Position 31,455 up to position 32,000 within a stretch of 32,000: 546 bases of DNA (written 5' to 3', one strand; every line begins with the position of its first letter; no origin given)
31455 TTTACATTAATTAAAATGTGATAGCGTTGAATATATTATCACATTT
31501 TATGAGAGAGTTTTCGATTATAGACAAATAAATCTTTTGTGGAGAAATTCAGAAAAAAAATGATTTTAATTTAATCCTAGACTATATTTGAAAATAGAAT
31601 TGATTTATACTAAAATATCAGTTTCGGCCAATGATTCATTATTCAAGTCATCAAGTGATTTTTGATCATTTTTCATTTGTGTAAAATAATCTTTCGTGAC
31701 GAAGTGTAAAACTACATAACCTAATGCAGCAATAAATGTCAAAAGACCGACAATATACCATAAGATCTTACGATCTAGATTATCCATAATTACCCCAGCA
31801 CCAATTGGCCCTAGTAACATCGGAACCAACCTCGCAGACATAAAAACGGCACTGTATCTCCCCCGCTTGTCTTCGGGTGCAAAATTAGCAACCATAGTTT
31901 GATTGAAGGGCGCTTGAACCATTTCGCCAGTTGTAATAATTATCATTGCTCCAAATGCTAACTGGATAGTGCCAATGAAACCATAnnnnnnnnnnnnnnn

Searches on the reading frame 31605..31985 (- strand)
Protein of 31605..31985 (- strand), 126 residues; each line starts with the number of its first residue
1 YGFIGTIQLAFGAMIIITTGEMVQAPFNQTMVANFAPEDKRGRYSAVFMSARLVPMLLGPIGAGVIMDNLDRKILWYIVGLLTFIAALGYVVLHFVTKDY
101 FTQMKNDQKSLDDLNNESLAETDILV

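Call 72: search_protein_families(library=pfam, proteins=[window:31605-31985:-], max_evalue=0.0001)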
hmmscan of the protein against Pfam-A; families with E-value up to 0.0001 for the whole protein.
window:31605-31985:- (126 aa): 1 family
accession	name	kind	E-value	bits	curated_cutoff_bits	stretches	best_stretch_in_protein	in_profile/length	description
PF07690.21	MFS_1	-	1.3e-09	37.9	33.4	1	9-101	87-177/347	Major Facilitator Superfamily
